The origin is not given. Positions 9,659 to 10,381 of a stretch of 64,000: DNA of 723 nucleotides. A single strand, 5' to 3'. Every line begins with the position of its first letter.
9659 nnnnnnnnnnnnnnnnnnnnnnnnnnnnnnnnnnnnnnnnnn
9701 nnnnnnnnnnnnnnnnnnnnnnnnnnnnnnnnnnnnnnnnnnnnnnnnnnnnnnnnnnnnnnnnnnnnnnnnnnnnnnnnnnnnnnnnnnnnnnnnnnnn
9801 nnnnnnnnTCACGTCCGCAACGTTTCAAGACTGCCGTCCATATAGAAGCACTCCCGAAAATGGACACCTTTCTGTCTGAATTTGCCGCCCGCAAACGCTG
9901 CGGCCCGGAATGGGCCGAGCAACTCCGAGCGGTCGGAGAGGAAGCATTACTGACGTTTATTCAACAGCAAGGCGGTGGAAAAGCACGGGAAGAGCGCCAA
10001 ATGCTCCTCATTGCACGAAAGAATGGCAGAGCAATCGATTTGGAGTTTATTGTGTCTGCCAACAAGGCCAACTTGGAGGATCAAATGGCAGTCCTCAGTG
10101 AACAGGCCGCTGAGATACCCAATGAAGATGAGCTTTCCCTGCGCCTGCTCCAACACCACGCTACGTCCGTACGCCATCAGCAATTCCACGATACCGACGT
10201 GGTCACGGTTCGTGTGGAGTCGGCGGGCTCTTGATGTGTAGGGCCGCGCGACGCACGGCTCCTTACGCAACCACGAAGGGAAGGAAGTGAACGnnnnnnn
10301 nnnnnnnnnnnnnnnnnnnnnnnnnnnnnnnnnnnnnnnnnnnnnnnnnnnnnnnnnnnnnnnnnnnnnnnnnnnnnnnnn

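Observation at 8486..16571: Three paralogous NCS2-like permeases, each with the same unrecognised 150-aa C-terminal cytoplasmic domain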

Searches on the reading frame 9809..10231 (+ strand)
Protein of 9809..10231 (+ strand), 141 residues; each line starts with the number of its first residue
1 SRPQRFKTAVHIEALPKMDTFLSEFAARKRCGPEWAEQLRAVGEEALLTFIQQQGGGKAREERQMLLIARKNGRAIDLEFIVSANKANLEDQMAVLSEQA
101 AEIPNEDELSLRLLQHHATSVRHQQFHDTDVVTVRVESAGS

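Call 7: search_protein_families(library=pfam, proteins=[window:9809-10231:+], max_evalue=10)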
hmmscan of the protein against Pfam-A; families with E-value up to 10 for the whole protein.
seq(141 aa): 1 family
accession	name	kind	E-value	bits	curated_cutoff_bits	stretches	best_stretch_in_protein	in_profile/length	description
PF24604.1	B-barrel_PelB_C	-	0.081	12.9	31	1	2-118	3-116/309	PelB, C-terminal beta barrel domain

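Call 8: search_solved_structures(query=window:9809-10231:+, max_evalue=10, show_alignments=3)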
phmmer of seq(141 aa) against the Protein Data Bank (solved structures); distinct sequences matched with E-value up to 10: 5.
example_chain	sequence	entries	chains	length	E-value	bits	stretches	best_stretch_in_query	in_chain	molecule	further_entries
6y7o_A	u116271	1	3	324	1e-08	38.4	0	110-133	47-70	Tako8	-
6g6m_A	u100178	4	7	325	1.1e-08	38.4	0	110-133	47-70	Tako8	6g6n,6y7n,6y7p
3pg0_A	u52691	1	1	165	0.12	15.6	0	66-89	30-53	ThreeFoil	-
3bee_A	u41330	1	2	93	1.2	12.4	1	85-132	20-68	Putative YfrE protein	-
1ml8_A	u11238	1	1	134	1.2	12.4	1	34-100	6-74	hypothetical protein (crp region)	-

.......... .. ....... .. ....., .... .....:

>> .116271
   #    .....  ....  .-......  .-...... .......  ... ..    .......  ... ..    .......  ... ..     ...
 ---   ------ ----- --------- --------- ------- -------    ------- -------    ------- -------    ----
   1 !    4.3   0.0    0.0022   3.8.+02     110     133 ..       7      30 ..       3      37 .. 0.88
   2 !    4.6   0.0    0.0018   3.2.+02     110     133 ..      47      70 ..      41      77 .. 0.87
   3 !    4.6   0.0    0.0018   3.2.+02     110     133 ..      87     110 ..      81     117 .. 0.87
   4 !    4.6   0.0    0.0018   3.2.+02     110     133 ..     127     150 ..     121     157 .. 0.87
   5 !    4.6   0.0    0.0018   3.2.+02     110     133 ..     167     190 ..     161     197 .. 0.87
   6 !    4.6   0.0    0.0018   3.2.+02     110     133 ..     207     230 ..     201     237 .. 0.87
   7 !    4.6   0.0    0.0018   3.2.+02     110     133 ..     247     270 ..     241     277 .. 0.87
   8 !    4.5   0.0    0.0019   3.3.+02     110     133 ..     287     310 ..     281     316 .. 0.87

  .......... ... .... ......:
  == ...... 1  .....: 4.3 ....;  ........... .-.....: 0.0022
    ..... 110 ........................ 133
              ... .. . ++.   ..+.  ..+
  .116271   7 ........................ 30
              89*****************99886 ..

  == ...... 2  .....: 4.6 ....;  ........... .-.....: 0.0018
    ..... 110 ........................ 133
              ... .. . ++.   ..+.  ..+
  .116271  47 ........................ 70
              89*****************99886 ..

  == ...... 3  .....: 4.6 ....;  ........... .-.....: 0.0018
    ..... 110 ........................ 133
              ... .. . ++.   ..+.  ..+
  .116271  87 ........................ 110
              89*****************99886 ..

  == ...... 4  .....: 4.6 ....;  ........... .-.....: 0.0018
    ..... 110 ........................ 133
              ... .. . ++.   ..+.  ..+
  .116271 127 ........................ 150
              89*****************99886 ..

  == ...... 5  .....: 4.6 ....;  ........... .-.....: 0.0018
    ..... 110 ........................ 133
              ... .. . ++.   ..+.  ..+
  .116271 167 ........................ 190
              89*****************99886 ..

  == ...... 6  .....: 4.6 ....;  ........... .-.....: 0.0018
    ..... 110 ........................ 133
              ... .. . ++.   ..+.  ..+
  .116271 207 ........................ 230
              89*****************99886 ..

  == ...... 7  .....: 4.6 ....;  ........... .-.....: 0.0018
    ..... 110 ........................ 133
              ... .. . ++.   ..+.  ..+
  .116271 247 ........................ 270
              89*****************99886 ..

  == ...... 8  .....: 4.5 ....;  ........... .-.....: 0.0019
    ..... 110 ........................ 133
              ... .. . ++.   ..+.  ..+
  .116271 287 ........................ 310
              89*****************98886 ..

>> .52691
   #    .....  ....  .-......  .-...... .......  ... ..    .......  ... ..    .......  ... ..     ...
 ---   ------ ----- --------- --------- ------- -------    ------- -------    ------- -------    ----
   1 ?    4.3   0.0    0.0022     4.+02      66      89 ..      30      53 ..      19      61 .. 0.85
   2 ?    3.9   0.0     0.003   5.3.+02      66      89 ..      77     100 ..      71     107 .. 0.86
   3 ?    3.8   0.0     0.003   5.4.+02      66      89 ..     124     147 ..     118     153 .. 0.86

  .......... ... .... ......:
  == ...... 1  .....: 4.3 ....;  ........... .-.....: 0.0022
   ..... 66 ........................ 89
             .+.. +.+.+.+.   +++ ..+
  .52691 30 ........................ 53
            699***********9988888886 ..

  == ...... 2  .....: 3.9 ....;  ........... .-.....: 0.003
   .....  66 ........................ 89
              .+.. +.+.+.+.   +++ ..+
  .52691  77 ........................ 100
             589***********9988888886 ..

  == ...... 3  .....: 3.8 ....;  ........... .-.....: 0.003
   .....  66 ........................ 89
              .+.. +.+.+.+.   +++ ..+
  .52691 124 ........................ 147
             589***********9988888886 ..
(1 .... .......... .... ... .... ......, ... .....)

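Call 9: find_homologous_proteins(query=window:9809-10231:+, max_evalue=0.001)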
Query seq(141 aa) (141 aa): 56 proteins with E <= 0.001 among 93 candidates.
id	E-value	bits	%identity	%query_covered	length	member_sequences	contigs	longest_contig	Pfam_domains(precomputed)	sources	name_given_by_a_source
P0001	3.1e-63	229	91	88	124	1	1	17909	-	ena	-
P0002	1.6e-43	166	59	100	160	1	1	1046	-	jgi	-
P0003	1.2e-41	159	57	100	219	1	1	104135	-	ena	-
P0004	5.9e-41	157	56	99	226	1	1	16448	-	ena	-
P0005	8.1e-41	157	58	96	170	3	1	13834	-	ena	-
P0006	2.0e-40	156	55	99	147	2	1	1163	-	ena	-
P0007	3.4e-40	155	52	100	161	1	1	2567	-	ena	-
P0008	3.6e-40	155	52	100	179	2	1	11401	-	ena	-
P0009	1.3e-39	153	58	99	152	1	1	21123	-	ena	-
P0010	2.5e-39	152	56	99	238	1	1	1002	PF00108.30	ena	-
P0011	8.7e-39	150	55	99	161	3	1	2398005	-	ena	-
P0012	1.1e-38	150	55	99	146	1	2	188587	-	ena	-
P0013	1.9e-38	149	55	99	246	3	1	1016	PF00860.27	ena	-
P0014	2.8e-38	149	56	96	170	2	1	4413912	-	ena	-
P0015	1.4e-37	146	55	97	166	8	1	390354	-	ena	-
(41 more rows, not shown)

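Call 18: find_related_loci(query=A2, collection=genome_contigs, flank=8000)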
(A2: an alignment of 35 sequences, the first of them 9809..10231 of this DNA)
Query A2 (141 aa) in genome_contigs; peptide patterns used: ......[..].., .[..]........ (x = any residue, [..] = any of these).
599 stretches matched a pattern (row limit reached: there are more); 482 encode a relative of the query (tblastn E <= 1e-3); the best 80 are kept; 80 distinct loci.
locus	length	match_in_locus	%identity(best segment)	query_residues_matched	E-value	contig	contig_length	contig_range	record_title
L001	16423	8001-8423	95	1-141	3e-88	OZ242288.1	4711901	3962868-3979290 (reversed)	MAG: uncultured Candidatus Binatia bacterium isolate 92a940bf-e797-4da1-8ec4-eab1d584ba41 genome assembly, chromosome: 1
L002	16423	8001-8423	94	1-141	2e-86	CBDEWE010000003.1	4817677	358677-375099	MAG: uncultured Candidatus Binatia bacterium isolate a8241130-b51f-4fa7-9d5c-c617c4ae5504 genome assembly, contig: conti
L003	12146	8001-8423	94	1-141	7e-87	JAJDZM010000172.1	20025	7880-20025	MAG: Candidatus Binatia bacterium isolate jk18x40bins.50 k141_590440, whole genome shotgun sequence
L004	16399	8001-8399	55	1-137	6e-49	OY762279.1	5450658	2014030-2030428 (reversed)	MAG: Pseudomonadales bacterium isolate dffa4d29-6664-44c6-a6fb-b72d241ba3f8 genome assembly, chromosome: 1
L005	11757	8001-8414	53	1-141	2e-48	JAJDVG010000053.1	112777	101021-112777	MAG: Gammaproteobacteria bacterium isolate jk18x22bins.30 k141_115979, whole genome shotgun sequence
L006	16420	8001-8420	59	2-141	3e-48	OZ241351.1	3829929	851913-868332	MAG: uncultured Candidatus Binatia bacterium isolate 5f0d318e-1668-4b86-9731-a3c73843edec genome assembly, chromosome: 1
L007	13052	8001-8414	52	1-141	2e-47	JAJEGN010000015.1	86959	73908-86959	MAG: Gammaproteobacteria bacterium isolate p16x57bins.13 k141_172331, whole genome shotgun sequence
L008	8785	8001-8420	56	2-141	3e-47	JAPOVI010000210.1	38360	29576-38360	MAG: Acidobacteria bacterium isolate COS1_bin_16 NODE_457_length_38360_cov_11.1364, whole genome shotgun sequence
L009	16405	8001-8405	59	2-136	9e-47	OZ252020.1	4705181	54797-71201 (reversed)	MAG: Micropepsaceae bacterium isolate 538059a7-acac-4e6d-9530-fab91652936d genome assembly, chromosome: 1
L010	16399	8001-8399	54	2-137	8e-47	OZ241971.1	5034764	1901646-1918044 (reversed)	MAG: Candidatus Rariloculaceae bacterium isolate 10a0c7d6-6ede-4db6-943a-c409cb9c6a76 genome assembly, chromosome: 1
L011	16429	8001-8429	51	1-141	6e-46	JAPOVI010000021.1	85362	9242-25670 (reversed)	MAG: Acidobacteria bacterium isolate COS1_bin_16 NODE_197_length_85362_cov_11.7402, whole genome shotgun sequence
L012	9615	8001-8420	56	2-141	2e-46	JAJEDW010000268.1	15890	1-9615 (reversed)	MAG: Acidobacteria bacterium isolate p16x33bins.48 k141_868237, whole genome shotgun sequence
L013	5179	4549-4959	56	1-137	9e-46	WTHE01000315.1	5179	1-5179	MAG: Candidatus Binatota bacterium isolate CO36406bin_19 NODE_5125_length_5179_cov_7.222678, whole genome shotgun sequen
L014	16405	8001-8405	58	2-136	1e-45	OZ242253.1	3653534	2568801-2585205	MAG: Longimicrobiales bacterium isolate 28ea92bc-45c3-414f-aa6c-6c94974e2d23 genome assembly, chromosome: 1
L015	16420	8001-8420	56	2-141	2e-45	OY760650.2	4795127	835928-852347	MAG: Terriglobia bacterium isolate 5d79d33f-5ea2-468b-941e-0445094ce055 genome assembly, chromosome: 1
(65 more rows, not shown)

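Call 23: predict_structure(alignment_id=A2)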
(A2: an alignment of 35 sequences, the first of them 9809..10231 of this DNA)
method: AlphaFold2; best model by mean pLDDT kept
length: 141 residues; sequences in the alignment: 35
mean_pLDDT: 79.5   pTM: 0.77
mean pLDDT of the five models: 79.5, 79.2, 79.2, 78.6, 77.9
residues with pLDDT >= 90: 57; 70-90: 44; 50-70: 26; < 50: 14
segments of 3 or more residues with pLDDT < 50: 56-59, 101-108
pLDDT, mean of each block of 10 residues (from residue 1): 88 94 93 89 91 60 87 92 72 57 48 79 83 83 42
secondary structure, 60 per line:
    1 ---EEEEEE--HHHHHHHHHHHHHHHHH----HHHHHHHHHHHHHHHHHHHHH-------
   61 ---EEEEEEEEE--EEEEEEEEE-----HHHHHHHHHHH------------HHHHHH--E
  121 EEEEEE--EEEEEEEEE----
elements in order: E4-9 H12-28 H33-53 E64-72 E75-83 H89-99 H112-117 E120-126 E129-137

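Call 26: fold_search(model_id=the predicted structure, library=pdb)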
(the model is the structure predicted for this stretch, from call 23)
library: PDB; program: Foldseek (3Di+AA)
matches with E <= 10: 261; with E <= 0.001: 16
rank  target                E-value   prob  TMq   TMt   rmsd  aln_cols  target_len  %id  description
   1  8ih8_D                3.7e-06  1.00  0.67  0.72   5.1       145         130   13  anti-sigmaF factor and Anti-sigmaF factor antagonist complex(usfx-RsfB) (released 2024-02-28)
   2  8ih8_C                9.4e-06  1.00  0.66  0.72   5.1       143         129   13  anti-sigmaF factor and Anti-sigmaF factor antagonist complex(usfx-RsfB) (released 2024-02-28)
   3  8jzt_B                9.4e-06  1.00  0.65  0.69   4.9       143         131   12  The sigF and anti-sigma factor complex (released 2024-10-16)
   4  6m37_A                1.8e-05  1.00  0.55  0.66   4.4       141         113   14  The crystal structure of B. subtilis RsbV/RsbW complex in the hexagonal crystal form (released 2020-07-15)
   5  8jzt_D                2.0e-05  1.00  0.65  0.69   4.9       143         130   12  The sigF and anti-sigma factor complex (released 2024-10-16)
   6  6m36_G                2.2e-05  1.00  0.57  0.74   4.3       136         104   18  The crystal structure of B. subtilis RsbV/RsbW complex in the monoclinic crystal form (released 2020-07-15)
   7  6m36_A                9.0e-05  1.00  0.59  0.77   4.9       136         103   17  The crystal structure of B. subtilis RsbV/RsbW complex in the monoclinic crystal form (released 2020-07-15)
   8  8jzt_F                1.2e-04  1.00  0.63  0.66   5.0       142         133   12  The sigF and anti-sigma factor complex (released 2024-10-16)
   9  6m36_I                1.4e-04  1.00  0.56  0.72   4.3       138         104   18  The crystal structure of B. subtilis RsbV/RsbW complex in the monoclinic crystal form (released 2020-07-15)
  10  6m36_C                1.4e-04  1.00  0.56  0.72   4.4       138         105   18  The crystal structure of B. subtilis RsbV/RsbW complex in the monoclinic crystal form (released 2020-07-15)
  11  6m37_C                1.5e-04  1.00  0.58  0.69   4.7       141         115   18  The crystal structure of B. subtilis RsbV/RsbW complex in the hexagonal crystal form (released 2020-07-15)
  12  6m36_E                2.1e-04  1.00  0.59  0.80   3.3       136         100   17  The crystal structure of B. subtilis RsbV/RsbW complex in the monoclinic crystal form (released 2020-07-15)
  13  1th8_A                2.4e-04  1.00  0.63  0.66   7.2       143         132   10  Crystal Structures of the ADP and ATP bound forms of the Bacillus Anti-sigma factor SpoIIAB in complex with the Anti-a (released 2004-06-15)
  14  1l0o_A                4.8e-04  1.00  0.67  0.67   6.9       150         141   11  Crystal Structure of the Bacillus stearothermophilus Anti-Sigma Factor SpoIIAB with the Sporulation Sigma Factor Sigma (released 2002-04-03)
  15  1tid_A                5.4e-04  1.00  0.61  0.63   7.5       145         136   10  Crystal Structures of the ADP and ATP bound forms of the Bacillus Anti-sigma factor SpoIIAB in complex with the Anti-a (released 2004-06-15)
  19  6m36_O                1.8e-03  1.00  0.56  0.77   3.5       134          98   18  The crystal structure of B. subtilis RsbV/RsbW complex in the monoclinic crystal form (released 2020-07-15)
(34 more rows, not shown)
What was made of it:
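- On GHKL anti-sigma-factor kinases (PF13581 HATPase_c_2): AF2 pTM 0.77 (call 23); Foldseek prob 1.00, E 4e-6 to 1e-3, TM 0.55-0.67 to UsfX, RsbW and SpoIIAB (call 26).
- Closest known: Anti-sigma-factor Ser kinases SpoIIAB / RsbW / UsfX. Same: Best and near-exclusive structural matches (call 26).
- The closest structural neighbours are exactly the anti-sigma factors of partner-switching systems, including complexes with sigma factors and STAS antagonists (8ih8, 8jzt, 6m36, 1th8, 1l0o; call 26).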

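Call 27: search_protein_representatives(alignment_id=A2)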
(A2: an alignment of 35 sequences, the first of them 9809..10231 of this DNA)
Query: 35 sequences, 161 profile positions. Proteins with E-value up to 0.001 (for the whole library): 761; up to 1e-10: 547; up to 1e-30: 152. The best 150 are listed.
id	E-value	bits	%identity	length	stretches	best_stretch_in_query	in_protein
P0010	1.5e-72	259.0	-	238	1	2-160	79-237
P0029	4.3e-70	251.1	-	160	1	1-159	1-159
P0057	4.4e-61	221.7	-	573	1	1-159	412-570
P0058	5.8e-61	221.3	-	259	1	1-158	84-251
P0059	1.9e-59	216.4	-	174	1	1-159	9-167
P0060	4.0e-59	215.4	-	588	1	1-158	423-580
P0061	2.2e-58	213.0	-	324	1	1-158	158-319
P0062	3.2e-57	209.2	-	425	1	1-158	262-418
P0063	2.7e-56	206.2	-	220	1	1-158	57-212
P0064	1.9e-55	203.4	-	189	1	1-156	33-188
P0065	6.5e-55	201.7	-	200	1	2-156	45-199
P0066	1.4e-54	200.6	-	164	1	1-159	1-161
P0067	5.3e-53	195.5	-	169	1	11-159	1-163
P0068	3.2e-51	189.7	-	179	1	1-159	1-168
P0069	5.8e-51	188.9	-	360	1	6-157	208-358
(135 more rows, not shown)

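Call 61: search_solved_structures(query=A2, max_evalue=10)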
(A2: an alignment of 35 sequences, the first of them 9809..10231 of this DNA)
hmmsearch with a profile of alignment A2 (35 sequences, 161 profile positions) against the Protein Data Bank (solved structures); distinct sequences matched with E-value up to 10: 8.
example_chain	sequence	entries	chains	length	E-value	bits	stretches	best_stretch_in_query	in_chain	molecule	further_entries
3pg0_A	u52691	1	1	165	0.03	17.4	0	85-108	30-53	ThreeFoil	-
6y7o_A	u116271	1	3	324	0.5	13.5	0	128-151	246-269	Tako8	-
6g6m_A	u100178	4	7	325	0.5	13.5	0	128-151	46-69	Tako8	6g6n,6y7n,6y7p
5le2_A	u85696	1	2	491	1.8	11.7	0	46-111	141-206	DDD_D12_15_D12_15_D12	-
2f8y_A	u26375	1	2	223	2.8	11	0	74-113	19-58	Notch homolog 1, translocation-associated (Drosophila)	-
2f8x_K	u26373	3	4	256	4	10.5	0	74-113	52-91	Neurogenic locus notch homolog protein 1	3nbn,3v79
2qc9_A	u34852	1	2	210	6.6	9.8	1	74-137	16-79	Notch 1 protein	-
6py8_F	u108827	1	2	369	7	9.8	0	74-113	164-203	Neurogenic locus notch homolog protein 1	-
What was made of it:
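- On GHKL anti-sigma-factor kinases (PF13581 HATPase_c_2): Tail profile against PDB sequences found nothing (call 61).
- Checked: It has no Pfam hit at E<=10 (call 7) and no PDB sequence hit (calls 8, 61; the Tako8 hit is a designed-repeat artefact).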

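Call 65: search_protein_families(library=pfam, alignment_id=A5, max_evalue=0.00001)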
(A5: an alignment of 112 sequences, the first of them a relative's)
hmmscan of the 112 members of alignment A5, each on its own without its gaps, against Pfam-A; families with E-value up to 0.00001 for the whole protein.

A. member 1, L001:4472-5362:+ (297 aa): 1 family
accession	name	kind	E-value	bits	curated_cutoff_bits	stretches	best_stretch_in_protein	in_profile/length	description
PF00296.26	Bac_luciferase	-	1.6e-39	136.6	27.9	1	22-271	22-314/314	Luciferase-like monooxygenase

B. families by the number of members that match (of 112 scanned): 88 families (the first 25 are shown)
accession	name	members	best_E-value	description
PF00501.34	AMP-binding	2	1.6e-88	AMP-binding enzyme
PF00483.29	NTP_transferase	2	5.7e-70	Nucleotidyl transferase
PF13561.12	adh_short_C2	2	5e-63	Enoyl-(Acyl carrier protein) reductase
PF00106.31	adh_short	2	1.4e-51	short chain dehydrogenase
PF00266.25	Aminotran_5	2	5.4e-40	Aminotransferase class-V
PF00296.26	Bac_luciferase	2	1.6e-39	Luciferase-like monooxygenase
PF00593.30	TonB_dep_Rec_b-barrel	2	8.4e-31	TonB dependent receptor-like, beta-barrel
PF13193.12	AMP-binding_C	2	8.2e-25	AMP-binding enzyme C-terminal domain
PF12804.13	NTP_transf_3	2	2.8e-10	MobA-like NTP transferase domain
PF03841.19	SelA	1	4.9e-128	L-seryl-tRNA selenium transferase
PF03023.19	MurJ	1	3.7e-96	Lipid II flippase MurJ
PF02424.20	ApbE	1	9.8e-84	ApbE family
PF13738.12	Pyr_redox_3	1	2.4e-79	Pyridine nucleotide-disulphide oxidoreductase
PF19489.4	SLT_4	1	7.7e-72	Transglycosylase SLT domain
PF08323.17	Glyco_transf_5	1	1.1e-69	Starch synthase catalytic domain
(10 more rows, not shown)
